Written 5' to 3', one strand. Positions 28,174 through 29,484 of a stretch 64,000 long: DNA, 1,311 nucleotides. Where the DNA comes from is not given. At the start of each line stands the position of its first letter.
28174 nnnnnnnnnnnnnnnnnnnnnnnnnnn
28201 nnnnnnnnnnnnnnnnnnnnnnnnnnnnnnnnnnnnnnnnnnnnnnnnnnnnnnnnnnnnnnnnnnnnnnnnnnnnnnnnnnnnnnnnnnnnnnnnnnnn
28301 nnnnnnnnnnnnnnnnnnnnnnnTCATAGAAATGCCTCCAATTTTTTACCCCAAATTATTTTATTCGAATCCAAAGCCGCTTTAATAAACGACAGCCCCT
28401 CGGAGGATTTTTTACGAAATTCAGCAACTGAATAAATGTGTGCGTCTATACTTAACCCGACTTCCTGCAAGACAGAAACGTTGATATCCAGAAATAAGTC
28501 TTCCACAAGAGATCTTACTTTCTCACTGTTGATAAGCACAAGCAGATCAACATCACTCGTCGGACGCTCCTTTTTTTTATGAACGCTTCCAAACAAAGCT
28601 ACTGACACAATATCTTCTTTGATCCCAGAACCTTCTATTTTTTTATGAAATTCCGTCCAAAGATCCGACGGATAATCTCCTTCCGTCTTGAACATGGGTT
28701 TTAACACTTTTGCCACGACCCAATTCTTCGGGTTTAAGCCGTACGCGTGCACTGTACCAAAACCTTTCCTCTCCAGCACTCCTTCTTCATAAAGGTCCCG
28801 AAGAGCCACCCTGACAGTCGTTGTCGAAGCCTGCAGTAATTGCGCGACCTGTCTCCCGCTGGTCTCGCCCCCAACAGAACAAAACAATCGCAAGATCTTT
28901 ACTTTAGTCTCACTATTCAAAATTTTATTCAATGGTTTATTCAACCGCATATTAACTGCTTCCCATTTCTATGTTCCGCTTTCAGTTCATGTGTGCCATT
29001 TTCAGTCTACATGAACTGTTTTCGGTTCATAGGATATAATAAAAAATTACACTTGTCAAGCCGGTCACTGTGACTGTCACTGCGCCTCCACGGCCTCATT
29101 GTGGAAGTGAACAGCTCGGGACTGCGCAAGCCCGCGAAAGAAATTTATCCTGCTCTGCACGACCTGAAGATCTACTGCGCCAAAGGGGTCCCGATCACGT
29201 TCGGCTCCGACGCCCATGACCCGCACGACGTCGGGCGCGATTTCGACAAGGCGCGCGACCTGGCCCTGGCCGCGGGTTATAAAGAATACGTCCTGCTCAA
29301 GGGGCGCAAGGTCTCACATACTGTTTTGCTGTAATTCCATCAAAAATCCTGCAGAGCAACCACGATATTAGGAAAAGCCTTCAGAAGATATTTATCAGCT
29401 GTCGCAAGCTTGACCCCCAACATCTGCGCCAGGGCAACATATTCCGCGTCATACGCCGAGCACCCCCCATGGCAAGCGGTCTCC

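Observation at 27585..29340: HEPN/MNT toxin-antitoxin cassette at the 3' end of the histidinol-phosphatase gene, bracketed by a ~240-bp diverged direct repeat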

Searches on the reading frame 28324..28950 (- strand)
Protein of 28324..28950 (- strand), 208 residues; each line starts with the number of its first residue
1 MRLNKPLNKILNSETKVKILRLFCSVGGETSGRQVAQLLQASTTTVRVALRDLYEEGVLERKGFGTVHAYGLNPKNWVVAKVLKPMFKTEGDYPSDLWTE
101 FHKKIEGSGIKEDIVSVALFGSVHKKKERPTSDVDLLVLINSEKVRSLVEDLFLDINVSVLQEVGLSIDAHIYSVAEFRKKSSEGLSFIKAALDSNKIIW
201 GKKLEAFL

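Call 7: search_protein_families(library=pfam, proteins=[window:28324-28950:-], max_evalue=0.01)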
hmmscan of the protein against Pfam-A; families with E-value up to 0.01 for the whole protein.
window:28324-28950:- (208 aa): 7 families
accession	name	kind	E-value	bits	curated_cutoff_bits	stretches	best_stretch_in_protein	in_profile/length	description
PF18765.7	Polbeta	-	1.1e-08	35.5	26.9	1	111-173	10-69/93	Polymerase beta, Nucleotidyltransferase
PF01909.29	NTP_transf_2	-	8.2e-08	33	21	1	114-178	14-79/93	Nucleotidyltransferase domain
PF00392.27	GntR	-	0.00021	21.3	27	1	33-62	28-57/64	Bacterial regulatory proteins, gntR family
PF01022.26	HTH_5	-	0.00083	19.6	22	1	13-60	1-46/47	Bacterial regulatory protein, arsR family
PF22600.2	MTPAP-like_central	-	0.0063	17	27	0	115-194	40-88/139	Poly(A) RNA polymerase, mitochondrial-like, central palm domain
PF10007.15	DUF2250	-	0.009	16.5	24.4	0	8-67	2-60/93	Uncharacterized protein conserved in archaea (DUF2250)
PF13412.12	HTH_24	-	0.0094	16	21.9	0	14-60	3-48/48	Winged helix-turn-helix DNA-binding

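Call 8: search_protein_families(library=ncbifam, proteins=[window:28324-28950:-], max_evalue=0.01)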
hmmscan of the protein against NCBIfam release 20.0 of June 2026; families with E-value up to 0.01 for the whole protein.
window:28324-28950:- (208 aa): 13 families
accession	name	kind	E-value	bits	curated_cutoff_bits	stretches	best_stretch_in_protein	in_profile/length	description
NF047752.1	MntA_antitoxin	equivalog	5.9e-06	26.1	60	1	112-148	5-39/106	type VII toxin-antitoxin system MntA family adenylyltransferase antitoxin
NF001366.0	PRK00275.1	equivalog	1.1e-05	23.6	1299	1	112-204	77-166/895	[protein-PII] uridylyltransferase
NF033788.1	HTH_metalloreg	subfamily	6.3e-05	22.7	55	1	9-76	6-72/77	metalloregulator ArsR/SmtB family transcription factor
NF012212.1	ANT_9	subfamily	0.00019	20.8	340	1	109-152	16-59/249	aminoglycoside nucleotidyltransferase ANT(9)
NF002837.0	PRK03059.1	equivalog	0.0002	19.6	1010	1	111-202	60-147/857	[protein-PII] uridylyltransferase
TIGR01884.1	cas_HTH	subfamily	0.00074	19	60.2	1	13-63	141-190/202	CRISPR-associated CARF protein Csa3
NF007741.0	PRK10421.1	equivalog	0.001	18.5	311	1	32-96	34-100/262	transcriptional regulator LldR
NF051895.1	anti_phage_HalB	equivalog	0.0021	17.7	190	1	117-151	2-36/211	anti-phage Hailong system nucleotidyltransferase HalB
NF040939.2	trans_reg_lrs14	equivalog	0.0025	17.8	90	1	13-62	20-69/103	Lrs14 family HTH-type transcriptional regulator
NF041397.1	TranRegGlpR_Halo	equivalog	0.0032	17.1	300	1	16-67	7-57/253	HTH-type transcriptional regulator GlpR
NF010309.0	PRK13746.1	subfamily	0.0032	16.8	193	1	110-153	24-67/263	aminoglycoside adenylyltransferase family protein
TIGR02018.2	his_ut_repres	equivalog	0.0052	16.2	220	1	34-66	28-61/226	histidine utilization transcriptional repressor HutC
NF053755.1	MsvR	equivalog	0.007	16.1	220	0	9-62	8-59/236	transcriptional factor MsvR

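Call 9: search_protein_families(library=padloc, proteins=[window:28324-28950:-], max_evalue=1)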
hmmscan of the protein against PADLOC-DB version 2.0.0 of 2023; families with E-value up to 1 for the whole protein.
window:28324-28950:- (208 aa): 21 families
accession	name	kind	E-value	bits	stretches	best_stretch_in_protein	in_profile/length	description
PDLC04368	PDC-M05A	-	2.4e-19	68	1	5-199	4-187/201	-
PDLC04904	PDC-S09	-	1.1e-08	33.2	1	100-149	11-58/104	-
PDLC04372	PDC-M05A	-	1.7e-08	32.9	1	50-199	19-156/167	-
PDLC04903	PDC-S09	-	2.4e-08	32.3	1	110-187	22-99/108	-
PDLC04369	PDC-M05A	-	8.4e-08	30.1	1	112-198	101-182/201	-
PDLC04907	PDC-S09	-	9.2e-08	30.2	1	111-179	24-93/114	-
PDLC04902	PDC-S09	-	1.2e-07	29.9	1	111-145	18-52/97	-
PDLC04906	PDC-S09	-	8.9e-07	27.2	1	114-146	24-56/98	-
PDLC04905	PDC-S09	-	2.6e-05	22.5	1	113-149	20-56/101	-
PDLC01879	CARF3--CARF_TM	-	7.2e-05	20.5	1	13-84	155-221/222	-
PDLC01438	Csa3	-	0.0001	20.4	1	9-78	143-207/305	"CAS-I,CAS-II,CAS-III,CAS-IV,CAS-V,CAS-VI; associated_signaling"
PDLC01434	CasR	-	0.0003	18.7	1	12-63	126-175/191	"CAS-I,CAS-II,CAS-III,CAS-IV,CAS-V,CAS-VI; associated_signaling"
PDLC01857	CARF3--CARF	-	0.00059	17.5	1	19-80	133-193/201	-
PDLC04744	PDC-M63A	-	0.0029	15.6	1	117-157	59-98/152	-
PDLC01268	CasR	-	0.0029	15.6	1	13-64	123-172/179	"CAS-I,CAS-II,CAS-III,CAS-IV,CAS-V,CAS-VI; associated_signaling"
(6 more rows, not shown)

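Call 13: find_encoding_contigs(protein=window:28324-28950:-, flank=10000, max_places=10)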
Protein window:28324-28950:- (208 aa): 17 contigs read that carry it; 3 places shown.
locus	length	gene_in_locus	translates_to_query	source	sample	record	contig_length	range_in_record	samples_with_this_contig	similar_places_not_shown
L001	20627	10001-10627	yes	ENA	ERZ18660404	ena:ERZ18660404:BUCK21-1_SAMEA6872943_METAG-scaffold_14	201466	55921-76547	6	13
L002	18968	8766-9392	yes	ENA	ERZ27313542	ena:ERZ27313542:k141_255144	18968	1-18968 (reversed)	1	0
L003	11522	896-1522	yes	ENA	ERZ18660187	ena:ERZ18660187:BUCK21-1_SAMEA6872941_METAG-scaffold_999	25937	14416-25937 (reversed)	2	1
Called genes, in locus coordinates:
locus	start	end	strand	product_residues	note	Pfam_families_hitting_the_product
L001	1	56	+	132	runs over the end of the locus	PF02082:Rrf2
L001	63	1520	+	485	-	PF19295:SufBD_N, PF01458:SUFBD_core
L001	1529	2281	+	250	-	PF02463:SMC_N (faint), PF00005:ABC_tran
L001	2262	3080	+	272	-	PF01458:SUFBD_core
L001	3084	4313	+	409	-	PF00266:Aminotran_5, PF00155:Aminotran_1_2 (weak)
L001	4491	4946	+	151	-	PF01592:NifU_N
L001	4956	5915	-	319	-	PF01565:FAD_binding_4, PF02873:MurB_C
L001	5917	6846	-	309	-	PF02401:LYTB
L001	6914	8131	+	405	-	PF04551:GcpE, PF26540:GcpE_C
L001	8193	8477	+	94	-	PF05899:Cupin_3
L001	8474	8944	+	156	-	PF01479:S4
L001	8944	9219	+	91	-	PF22513:FitA-like_RHH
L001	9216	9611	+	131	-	-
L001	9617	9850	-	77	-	-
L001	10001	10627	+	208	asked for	PF01909:NTP_transf_2, PF18765:Polbeta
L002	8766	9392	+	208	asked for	PF01909:NTP_transf_2, PF18765:Polbeta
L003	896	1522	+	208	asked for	PF01909:NTP_transf_2, PF18765:Polbeta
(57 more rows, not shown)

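Call 47: find_related_loci(query=window:28324-28950:-, collection=viral_contigs, flank=6000)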
Query window:28324-28950:- (208 aa) in viral_contigs; peptide patterns used: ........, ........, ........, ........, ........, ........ (x = any residue, [..] = any of these).
40 stretches matched a pattern, but none encodes a relative of the query by tblastn (E <= 1e-3).

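Call 65: search_protein_representatives(protein=window:28324-28950:-)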
Query: 208 residues. Proteins with E-value up to 0.001 (for the whole library): 960; up to 1e-10: 271; up to 1e-30: 7. The best 150 are listed.
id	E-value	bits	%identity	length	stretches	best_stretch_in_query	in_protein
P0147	1.7e-45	171.6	41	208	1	1-207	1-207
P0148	1.6e-43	165.1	42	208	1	1-205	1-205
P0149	5.6e-41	156.8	40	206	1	1-207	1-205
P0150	3.8e-40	154.1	42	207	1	1-205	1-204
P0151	7.7e-40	153.1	39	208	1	2-207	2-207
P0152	3.7e-38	147.6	39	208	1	1-207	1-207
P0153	8.5e-35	136.7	38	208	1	1-207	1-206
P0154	1.1e-30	123.2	40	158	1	2-156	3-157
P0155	2.3e-30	122.2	32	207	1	1-207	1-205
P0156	5.7e-30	120.9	34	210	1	1-207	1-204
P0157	1.1e-29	119.9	37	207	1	1-204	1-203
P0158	5.7e-29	117.6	34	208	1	1-205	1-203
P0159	1.3e-28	116.5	35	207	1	1-205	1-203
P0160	9.8e-28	113.6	33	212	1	1-207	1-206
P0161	2.3e-27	112.4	34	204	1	1-205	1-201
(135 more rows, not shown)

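Call 72: search_dna_similar(query=window:28324-28950:-, collection=plasmids, mode=protein, max_rows=12)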
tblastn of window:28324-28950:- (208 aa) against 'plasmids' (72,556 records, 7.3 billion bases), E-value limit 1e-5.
Records with a match: 1; places in all: 1; records where one place covers at least 80% of the query: 0.
Best place of each record, by identity: <60% 1.
By first word of the organism name: Sinorhizobium 1.
By predicted mobility (MOB-suite, as given by PLSDB): non-mobilizable 1.
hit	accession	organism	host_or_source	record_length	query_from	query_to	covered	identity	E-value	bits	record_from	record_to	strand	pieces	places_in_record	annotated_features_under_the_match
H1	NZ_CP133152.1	Sinorhizobium chiapasense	Acaciella angustissima,cell culture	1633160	3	150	71%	26.4%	2e-8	61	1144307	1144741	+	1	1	none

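Call 74: find_homologous_proteins(query=window:28324-28950:-, max_evalue=0.00001)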
Query window:28324-28950:- (208 aa): 25 proteins with E <= 0.00001 among 263 candidates.
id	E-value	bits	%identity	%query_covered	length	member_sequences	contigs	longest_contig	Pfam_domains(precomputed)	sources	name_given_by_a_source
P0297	3.7e-86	306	67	100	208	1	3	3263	PF18765.8,PF01909.30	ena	-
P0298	1.2e-85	304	66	100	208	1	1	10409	PF18765.8,PF01909.30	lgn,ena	-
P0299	6.9e-79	282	62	99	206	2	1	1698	PF18765.8,PF01909.30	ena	-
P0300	1.7e-76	274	59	100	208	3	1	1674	PF18765.8,PF01909.30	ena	-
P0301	3.0e-73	264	58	100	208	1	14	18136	PF18765.8,PF01909.30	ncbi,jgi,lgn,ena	-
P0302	4.4e-71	257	55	98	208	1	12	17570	PF18765.8,PF01909.30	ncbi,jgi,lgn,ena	jgi:predicted nucleotidyltransferase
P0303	5.0e-70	253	56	100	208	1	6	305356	PF18765.8,PF01909.30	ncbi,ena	-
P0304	1.2e-68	249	57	99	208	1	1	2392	PF18765.8,PF01909.30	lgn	-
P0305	9.5e-67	243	53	97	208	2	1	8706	PF18765.8,PF01909.30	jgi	jgi:predicted nucleotidyltransferase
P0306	3.1e-66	241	54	100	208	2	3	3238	PF18765.8,PF01909.30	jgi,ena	-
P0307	9.5e-45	171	45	100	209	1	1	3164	PF18765.8,PF01909.30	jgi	jgi:predicted nucleotidyltransferase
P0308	4.4e-42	162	42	100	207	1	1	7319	PF08279.19,PF18765.8,PF01909.30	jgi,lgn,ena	-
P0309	1.1e-40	158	41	100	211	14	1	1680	PF08279.19,PF18765.8,PF01909.30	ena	-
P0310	4.0e-40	156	41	100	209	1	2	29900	PF18765.8,PF01909.30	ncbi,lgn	-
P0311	8.2e-39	151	39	100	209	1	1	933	PF18765.8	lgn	-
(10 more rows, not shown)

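Call 77: find_encoding_contigs(protein=P0303, flank=4000, max_places=4)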
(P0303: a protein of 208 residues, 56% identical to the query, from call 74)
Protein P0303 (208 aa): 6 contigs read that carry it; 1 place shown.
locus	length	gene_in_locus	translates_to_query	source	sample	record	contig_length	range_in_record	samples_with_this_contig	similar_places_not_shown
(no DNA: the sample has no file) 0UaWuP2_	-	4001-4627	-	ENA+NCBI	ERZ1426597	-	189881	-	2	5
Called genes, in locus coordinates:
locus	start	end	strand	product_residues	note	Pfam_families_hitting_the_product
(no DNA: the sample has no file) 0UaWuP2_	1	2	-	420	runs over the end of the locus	-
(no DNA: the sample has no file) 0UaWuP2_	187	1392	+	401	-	PF13173:AAA_14, PF13635:DUF4143 (weak)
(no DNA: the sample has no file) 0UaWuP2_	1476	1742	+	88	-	PF04014:MazE_antitoxin (weak)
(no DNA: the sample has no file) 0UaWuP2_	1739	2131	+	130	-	PF01850:PIN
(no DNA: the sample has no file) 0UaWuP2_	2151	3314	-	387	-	PF13173:AAA_14, PF13635:DUF4143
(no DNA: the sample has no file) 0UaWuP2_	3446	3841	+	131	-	-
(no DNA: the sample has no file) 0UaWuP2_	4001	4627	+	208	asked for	PF01909:NTP_transf_2, PF18765:Polbeta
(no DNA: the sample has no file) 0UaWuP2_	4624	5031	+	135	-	-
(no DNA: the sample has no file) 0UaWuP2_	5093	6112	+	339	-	PF00224:PK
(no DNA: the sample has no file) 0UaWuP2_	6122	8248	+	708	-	PF16927:HisKA_7TM, PF13185:GAF_2 (weak), PF13492:GAF_3 (weak), PF00512:HisKA (weak), PF02518:HATPase_c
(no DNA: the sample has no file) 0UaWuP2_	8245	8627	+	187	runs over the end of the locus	PF03602:Cons_hypoth95, PF05175:MTS (weak)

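Call 78: find_encoding_contigs(protein=P0302, flank=4000, max_places=4)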
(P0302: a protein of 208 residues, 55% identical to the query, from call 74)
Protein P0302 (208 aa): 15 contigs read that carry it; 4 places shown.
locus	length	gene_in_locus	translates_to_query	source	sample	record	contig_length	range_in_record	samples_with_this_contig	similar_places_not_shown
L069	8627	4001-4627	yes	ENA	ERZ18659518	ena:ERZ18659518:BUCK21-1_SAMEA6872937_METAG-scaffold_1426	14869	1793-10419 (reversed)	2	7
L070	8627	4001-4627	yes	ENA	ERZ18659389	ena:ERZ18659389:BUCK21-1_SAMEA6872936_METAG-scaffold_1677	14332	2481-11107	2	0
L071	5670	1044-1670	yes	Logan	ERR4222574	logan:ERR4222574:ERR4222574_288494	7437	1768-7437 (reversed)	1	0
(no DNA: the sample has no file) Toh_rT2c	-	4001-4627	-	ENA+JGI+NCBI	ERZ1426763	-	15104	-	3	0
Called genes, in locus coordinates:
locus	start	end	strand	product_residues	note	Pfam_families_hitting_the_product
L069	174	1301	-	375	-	PF00226:DnaJ, PF01556:DnaJ_C, PF00684:DnaJ_CXXCXGXG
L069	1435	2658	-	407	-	PF10134:RPA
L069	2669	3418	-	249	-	-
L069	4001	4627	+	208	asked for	PF01909:NTP_transf_2, PF18765:Polbeta (weak)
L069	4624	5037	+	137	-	-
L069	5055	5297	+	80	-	PF01541:GIY-YIG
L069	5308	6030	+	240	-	-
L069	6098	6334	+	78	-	-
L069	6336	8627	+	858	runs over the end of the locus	PF00575:S1 (weak)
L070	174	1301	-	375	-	PF00226:DnaJ, PF01556:DnaJ_C, PF00684:DnaJ_CXXCXGXG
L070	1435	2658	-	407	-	PF10134:RPA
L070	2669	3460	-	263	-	-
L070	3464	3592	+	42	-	-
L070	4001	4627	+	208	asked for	PF01909:NTP_transf_2, PF18765:Polbeta (weak)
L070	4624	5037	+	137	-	-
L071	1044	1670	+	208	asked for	PF01909:NTP_transf_2, PF18765:Polbeta (weak)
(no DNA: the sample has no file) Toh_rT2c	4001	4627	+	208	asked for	PF01909:NTP_transf_2, PF18765:Polbeta (weak)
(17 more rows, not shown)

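Call 81: predict_structure(alignment_id=A2)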
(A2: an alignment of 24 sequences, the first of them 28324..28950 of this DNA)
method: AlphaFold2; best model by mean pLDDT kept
length: 208 residues; sequences in the alignment: 24
mean_pLDDT: 87.2   pTM: 0.70
mean pLDDT of the five models: 87.2, 85.2, 84.7, 82.9, 81.9
residues with pLDDT >= 90: 119; 70-90: 74; 50-70: 9; < 50: 6
segments of 3 or more residues with pLDDT < 50: 124-129
pLDDT, mean of each block of 10 residues (from residue 1): 74 91 86 90 93 94 85 92 89 87 93 92 50 84 94 94 87 94 86 85 91
secondary structure, 60 per line:
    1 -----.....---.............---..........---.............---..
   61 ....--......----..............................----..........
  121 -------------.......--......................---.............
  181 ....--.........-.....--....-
elements in order: H6-10 H14-26 H32-39 H43-55 E59-64 E67-72 H77-106 E114-120 E134-140 H143-164 E168-174 H175-184 H187-195 E197-201 H204-207

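Call 83: fold_search(model_id=the predicted structure, library=pdb)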
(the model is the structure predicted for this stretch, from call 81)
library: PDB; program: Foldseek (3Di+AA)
matches with E <= 10: 1804; with E <= 0.001: 20
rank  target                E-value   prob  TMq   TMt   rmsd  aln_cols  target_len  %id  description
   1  3f72_B                3.0e-04  1.00  0.35  0.64   2.7        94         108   19  Crystal Structure of the Staphylococcus aureus pI258 CadC Metal Binding Site 2 Mutant (released 2009-04-07)
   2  3jth_B                3.2e-04  1.00  0.36  0.76   1.9        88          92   20  Crystal structure of a transcriptional regulator HlyU from Vibrio vulnificus CMCP6 (released 2010-03-16)
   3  1u2w_B                3.6e-04  1.00  0.35  0.64   2.7        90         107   20  Crystal Structure of the Staphylococcus aureus pI258 CadC (released 2005-07-12)
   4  4k2e_B                3.8e-04  1.00  0.36  0.74   3.0        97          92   18  HlyU from Vibrio cholerae N16961 (released 2014-04-30)
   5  3gw2                  3.8e-04  1.00  0.33  0.68   3.6        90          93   20  Crystal structure of possible transcriptional regulatory protein (fragment 1-100) from Mycobacterium bovis. Northeast St (released 2009-04-21)
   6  3f72_A                5.1e-04  1.00  0.35  0.63   2.6        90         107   19  Crystal Structure of the Staphylococcus aureus pI258 CadC Metal Binding Site 2 Mutant (released 2009-04-07)
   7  4ggg_B                5.7e-04  1.00  0.34  0.70   2.7        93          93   19  Crystal structure of V66A/L68V CzrA in the Zn(II)bound state. (released 2013-02-06)
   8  6o8o_A                6.1e-04  1.00  0.37  0.74   2.1        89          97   24  Crystal Structure of C9S disulfide state of Sulfide-responsive transcriptional repressor (SqrR) from Rhodobacter capsu (released 2020-04-01)
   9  6o8o_D                6.8e-04  1.00  0.36  0.71   2.1        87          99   24  Crystal Structure of C9S disulfide state of Sulfide-responsive transcriptional repressor (SqrR) from Rhodobacter capsu (released 2020-04-01)
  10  1u2w_C                7.3e-04  1.00  0.35  0.69   2.4        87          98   21  Crystal Structure of the Staphylococcus aureus pI258 CadC (released 2005-07-12)
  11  4k2e_A                7.7e-04  1.00  0.33  0.68   1.9        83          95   19  HlyU from Vibrio cholerae N16961 (released 2014-04-30)
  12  2zkz_A                8.2e-04  1.00  0.35  0.78   2.5        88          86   24  Crystal structure of the transcriptional repressor PagR of Bacillus anthracis (released 2009-04-07)
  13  4ooi_C                8.7e-04  1.00  0.34  0.69   2.1        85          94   19  Reduced HlyU from Vibrio cholerae N16961 (released 2014-12-31)
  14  2kko_MODEL_1_A        8.7e-04  1.00  0.36  0.64   3.0        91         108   21  Solution NMR structure of the homodimeric winged helix-turn-helix DNA-binding domain (fragment 1-100) Mb0332 f (released 2009-08-11)
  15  1r1u_B                9.2e-04  1.00  0.36  0.75   2.3        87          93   22  Crystal structure of the metal-sensing transcriptional repressor CzrA from Staphylococcus aureus in the apo-form (released 2004-05-18)
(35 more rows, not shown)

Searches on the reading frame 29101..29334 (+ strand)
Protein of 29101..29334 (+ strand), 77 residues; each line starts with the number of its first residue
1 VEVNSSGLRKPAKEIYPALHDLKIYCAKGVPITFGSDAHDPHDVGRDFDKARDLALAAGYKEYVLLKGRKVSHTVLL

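Call 7: search_protein_families(library=pfam, proteins=[window:29101-29334:+], max_evalue=0.01)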
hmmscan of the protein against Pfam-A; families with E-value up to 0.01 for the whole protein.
window:29101-29334:+ (77 aa): 1 family
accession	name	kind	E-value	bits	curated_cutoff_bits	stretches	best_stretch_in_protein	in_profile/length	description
PF13263.12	PHP_C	-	0.0012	18.8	21.3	1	28-46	14-32/56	PHP-associated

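Call 38: list_cluster_members(proteins=[P0019, P0020, window:29101-29334:+])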
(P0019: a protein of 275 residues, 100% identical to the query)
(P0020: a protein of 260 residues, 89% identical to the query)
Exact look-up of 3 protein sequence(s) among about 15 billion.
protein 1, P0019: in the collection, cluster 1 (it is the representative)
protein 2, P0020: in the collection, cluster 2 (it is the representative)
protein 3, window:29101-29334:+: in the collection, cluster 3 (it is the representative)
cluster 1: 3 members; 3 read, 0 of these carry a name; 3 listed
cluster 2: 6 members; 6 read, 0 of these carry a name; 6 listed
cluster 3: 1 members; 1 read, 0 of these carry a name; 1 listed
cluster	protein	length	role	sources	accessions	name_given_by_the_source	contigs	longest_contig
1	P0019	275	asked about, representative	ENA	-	-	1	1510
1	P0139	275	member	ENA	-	-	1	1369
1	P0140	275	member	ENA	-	-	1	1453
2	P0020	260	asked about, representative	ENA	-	-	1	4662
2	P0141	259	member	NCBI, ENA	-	-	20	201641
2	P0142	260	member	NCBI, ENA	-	-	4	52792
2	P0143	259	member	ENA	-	-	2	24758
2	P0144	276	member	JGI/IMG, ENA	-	-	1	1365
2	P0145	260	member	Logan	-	-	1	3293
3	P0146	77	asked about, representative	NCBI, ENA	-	-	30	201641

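Call 46: find_related_loci(query=window:29101-29334:+, collection=viral_contigs, flank=6000)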
Query window:29101-29334:+ (77 aa) in viral_contigs; peptide patterns used: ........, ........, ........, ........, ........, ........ (x = any residue, [..] = any of these).
21 stretches matched a pattern, but none encodes a relative of the query by tblastn (E <= 1e-3).
